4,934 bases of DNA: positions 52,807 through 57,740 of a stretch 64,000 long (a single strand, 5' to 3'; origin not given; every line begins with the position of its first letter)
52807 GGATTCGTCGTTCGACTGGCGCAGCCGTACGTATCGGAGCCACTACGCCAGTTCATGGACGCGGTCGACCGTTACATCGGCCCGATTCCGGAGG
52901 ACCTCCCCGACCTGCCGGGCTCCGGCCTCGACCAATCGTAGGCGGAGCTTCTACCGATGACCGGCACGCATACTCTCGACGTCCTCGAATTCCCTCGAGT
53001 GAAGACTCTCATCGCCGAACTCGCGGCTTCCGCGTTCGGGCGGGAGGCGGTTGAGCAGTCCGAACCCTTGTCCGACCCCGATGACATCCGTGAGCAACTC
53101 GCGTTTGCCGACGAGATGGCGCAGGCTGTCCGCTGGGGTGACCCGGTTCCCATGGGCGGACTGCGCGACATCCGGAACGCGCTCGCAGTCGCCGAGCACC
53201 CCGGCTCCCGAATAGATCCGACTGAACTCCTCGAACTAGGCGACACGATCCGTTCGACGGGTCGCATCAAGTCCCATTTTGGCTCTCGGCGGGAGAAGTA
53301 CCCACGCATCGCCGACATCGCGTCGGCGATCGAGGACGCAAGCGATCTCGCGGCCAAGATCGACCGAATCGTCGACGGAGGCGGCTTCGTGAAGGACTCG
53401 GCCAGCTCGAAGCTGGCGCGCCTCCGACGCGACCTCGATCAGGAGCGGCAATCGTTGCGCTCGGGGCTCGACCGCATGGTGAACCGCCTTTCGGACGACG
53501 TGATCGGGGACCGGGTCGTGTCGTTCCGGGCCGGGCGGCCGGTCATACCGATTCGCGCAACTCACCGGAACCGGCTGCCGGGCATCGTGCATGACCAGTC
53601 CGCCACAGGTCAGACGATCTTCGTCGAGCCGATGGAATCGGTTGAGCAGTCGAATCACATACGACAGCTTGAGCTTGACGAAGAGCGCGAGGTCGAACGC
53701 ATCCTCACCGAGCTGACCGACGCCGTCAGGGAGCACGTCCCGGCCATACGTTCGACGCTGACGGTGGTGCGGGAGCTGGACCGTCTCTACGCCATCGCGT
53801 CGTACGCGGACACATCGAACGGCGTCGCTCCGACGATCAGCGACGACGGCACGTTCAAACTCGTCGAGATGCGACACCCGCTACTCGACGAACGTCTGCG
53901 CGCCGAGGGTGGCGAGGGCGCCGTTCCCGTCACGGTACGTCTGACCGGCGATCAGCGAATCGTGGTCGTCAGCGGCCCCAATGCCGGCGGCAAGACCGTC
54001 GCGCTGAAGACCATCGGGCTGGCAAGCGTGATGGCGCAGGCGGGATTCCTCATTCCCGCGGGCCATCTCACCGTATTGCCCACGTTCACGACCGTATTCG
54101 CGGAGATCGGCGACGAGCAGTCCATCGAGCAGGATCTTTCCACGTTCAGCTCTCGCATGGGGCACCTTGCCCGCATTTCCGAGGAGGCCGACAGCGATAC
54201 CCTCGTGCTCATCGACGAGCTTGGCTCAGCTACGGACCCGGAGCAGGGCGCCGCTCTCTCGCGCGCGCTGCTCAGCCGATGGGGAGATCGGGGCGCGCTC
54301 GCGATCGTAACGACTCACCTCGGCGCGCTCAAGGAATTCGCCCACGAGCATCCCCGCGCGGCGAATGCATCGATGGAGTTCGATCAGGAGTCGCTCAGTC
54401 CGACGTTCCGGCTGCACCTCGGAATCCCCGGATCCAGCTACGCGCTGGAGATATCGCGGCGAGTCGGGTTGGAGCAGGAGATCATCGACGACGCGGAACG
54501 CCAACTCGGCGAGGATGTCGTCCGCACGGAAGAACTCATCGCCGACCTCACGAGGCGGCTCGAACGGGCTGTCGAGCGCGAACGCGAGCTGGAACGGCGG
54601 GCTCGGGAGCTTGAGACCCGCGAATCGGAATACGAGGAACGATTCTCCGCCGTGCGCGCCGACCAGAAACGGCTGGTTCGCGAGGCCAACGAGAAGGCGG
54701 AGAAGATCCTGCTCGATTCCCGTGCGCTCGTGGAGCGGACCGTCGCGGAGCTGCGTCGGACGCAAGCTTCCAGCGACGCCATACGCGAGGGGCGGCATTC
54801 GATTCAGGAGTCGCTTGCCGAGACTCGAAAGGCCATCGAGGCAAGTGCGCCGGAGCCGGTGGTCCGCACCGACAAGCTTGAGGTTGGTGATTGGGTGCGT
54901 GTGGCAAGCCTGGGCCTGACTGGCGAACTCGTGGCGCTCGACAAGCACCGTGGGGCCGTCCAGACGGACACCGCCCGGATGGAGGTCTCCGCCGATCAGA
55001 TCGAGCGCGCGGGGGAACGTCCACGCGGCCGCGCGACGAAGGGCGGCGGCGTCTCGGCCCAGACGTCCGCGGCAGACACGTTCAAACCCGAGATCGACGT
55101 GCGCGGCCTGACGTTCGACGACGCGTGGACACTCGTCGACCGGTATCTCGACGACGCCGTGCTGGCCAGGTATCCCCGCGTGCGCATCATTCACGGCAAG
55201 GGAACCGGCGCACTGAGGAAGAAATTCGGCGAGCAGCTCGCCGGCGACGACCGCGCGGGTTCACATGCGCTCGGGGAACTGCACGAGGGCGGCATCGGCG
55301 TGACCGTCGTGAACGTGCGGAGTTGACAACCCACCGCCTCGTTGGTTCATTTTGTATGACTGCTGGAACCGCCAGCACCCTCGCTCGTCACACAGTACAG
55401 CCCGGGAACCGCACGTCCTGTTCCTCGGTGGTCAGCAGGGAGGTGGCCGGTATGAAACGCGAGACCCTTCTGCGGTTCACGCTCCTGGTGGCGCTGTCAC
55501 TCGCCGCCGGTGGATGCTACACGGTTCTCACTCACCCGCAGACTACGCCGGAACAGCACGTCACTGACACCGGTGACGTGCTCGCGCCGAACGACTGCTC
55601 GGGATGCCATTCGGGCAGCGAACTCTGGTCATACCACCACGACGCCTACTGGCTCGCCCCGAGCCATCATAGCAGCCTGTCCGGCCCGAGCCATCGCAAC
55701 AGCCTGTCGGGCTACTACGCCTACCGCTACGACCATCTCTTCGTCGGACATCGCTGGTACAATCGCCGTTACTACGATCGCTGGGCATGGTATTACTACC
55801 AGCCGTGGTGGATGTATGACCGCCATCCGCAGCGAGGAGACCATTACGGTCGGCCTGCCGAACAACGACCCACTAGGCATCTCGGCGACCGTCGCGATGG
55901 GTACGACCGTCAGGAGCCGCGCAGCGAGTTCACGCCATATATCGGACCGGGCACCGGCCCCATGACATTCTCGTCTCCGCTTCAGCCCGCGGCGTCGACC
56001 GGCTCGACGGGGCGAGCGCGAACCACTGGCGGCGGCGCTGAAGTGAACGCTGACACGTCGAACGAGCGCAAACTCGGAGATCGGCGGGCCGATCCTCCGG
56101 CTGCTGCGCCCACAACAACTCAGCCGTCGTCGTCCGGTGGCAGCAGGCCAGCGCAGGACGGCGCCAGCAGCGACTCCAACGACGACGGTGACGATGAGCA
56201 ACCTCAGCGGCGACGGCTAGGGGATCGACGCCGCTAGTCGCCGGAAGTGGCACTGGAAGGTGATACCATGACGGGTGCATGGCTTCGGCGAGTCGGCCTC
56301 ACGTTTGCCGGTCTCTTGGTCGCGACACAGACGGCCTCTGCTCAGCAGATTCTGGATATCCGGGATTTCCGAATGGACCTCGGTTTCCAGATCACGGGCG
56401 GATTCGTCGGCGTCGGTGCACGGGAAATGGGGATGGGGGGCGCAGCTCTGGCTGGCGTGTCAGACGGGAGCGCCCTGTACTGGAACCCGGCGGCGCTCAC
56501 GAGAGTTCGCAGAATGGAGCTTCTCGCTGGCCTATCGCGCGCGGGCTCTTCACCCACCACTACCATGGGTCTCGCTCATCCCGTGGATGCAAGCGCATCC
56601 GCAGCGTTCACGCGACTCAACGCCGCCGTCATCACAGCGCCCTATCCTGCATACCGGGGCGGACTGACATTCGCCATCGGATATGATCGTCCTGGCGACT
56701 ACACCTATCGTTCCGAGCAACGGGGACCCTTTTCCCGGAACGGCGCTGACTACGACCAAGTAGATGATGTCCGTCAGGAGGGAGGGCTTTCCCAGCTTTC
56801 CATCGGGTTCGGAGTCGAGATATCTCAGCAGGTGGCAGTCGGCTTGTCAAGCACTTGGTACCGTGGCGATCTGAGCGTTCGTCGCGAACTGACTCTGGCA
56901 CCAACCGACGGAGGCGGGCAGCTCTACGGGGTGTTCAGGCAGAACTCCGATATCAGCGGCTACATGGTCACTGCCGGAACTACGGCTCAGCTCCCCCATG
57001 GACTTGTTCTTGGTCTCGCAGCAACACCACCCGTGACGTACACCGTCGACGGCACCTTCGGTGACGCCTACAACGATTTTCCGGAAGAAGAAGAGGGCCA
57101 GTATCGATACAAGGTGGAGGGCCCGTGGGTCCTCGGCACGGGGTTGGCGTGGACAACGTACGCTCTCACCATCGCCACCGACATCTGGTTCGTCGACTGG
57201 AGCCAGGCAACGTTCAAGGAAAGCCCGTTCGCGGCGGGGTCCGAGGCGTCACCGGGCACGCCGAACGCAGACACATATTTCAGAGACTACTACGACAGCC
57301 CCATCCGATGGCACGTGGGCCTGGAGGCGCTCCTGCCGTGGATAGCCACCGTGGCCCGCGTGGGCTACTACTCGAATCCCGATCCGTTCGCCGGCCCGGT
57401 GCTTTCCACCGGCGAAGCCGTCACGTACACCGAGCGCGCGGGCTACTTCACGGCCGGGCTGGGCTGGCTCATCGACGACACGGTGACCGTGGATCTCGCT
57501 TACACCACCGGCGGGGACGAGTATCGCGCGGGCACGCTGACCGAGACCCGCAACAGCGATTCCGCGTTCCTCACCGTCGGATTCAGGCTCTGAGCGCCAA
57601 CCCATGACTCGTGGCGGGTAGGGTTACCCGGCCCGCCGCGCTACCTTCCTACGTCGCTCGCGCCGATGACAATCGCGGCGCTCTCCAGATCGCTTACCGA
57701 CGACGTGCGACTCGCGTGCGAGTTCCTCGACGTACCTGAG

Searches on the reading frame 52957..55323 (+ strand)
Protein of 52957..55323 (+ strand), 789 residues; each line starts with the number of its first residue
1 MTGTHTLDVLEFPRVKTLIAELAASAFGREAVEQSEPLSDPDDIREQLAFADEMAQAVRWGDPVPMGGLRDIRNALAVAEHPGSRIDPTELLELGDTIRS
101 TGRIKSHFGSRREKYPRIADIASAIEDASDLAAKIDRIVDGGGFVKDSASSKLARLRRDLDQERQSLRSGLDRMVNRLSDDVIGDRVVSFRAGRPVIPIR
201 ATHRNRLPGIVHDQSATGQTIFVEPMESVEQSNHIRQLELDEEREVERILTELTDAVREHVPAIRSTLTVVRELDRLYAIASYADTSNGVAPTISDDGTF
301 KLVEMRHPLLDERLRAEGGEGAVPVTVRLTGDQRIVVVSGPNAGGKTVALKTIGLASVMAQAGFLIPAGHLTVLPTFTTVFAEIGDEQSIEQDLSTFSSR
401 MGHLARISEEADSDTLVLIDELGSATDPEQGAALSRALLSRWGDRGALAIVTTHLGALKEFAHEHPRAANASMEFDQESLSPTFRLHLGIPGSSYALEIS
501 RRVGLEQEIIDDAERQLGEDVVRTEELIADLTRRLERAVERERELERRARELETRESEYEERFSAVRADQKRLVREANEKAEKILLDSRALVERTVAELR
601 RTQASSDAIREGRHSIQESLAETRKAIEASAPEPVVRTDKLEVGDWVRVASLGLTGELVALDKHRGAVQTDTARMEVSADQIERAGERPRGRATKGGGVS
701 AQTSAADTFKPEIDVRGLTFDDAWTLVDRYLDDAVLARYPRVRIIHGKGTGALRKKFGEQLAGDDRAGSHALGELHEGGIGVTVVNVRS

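Call 91: search_protein_families(library=ncbifam, proteins=[window:52957-55323:+], max_evalue=0.00001)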
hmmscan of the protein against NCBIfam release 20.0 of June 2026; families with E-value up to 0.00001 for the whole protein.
window:52957-55323:+ (789 aa): 4 families
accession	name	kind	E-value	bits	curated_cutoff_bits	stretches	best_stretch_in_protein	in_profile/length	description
TIGR01069.2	mutS2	equivalog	3.8e-241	802.7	400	1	5-786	3-789/790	endonuclease MutS2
NF052383.1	ATPase_KamC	equivalog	1.5e-57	195.5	300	1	69-459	66-432/508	lysine 5,6-aminomutase reactivase ATPase KamC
NF003810.1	PRK05399.1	equivalog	2.2e-45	155.7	480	1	36-518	303-790/793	DNA mismatch repair protein MutS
TIGR01070.1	mutS1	equivalog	5.7e-35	120.9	641.7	1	237-519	500-780/840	DNA mismatch repair protein MutS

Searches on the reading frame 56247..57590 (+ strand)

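Call 91: search_protein_families(library=ncbifam, proteins=[window:56247-57590:+], max_evalue=0.00001)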
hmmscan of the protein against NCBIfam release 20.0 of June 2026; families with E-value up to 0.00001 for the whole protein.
window:56247-57590:+ (448 aa): 3 families
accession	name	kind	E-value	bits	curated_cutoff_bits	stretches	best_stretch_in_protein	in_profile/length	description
NF053685.1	BamG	equivalog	2.4e-13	50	250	1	59-326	24-288/397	BamG family beta-barrel-assembly machinery protein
NF052325.1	PorVQ2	equivalog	6.4e-10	38.5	325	1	54-122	32-103/354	putative type IX sorting system protein PorV2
NF033709.1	PorV_fam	subfamily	1.4e-09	38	90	0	55-89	10-44/326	PorV/PorQ family protein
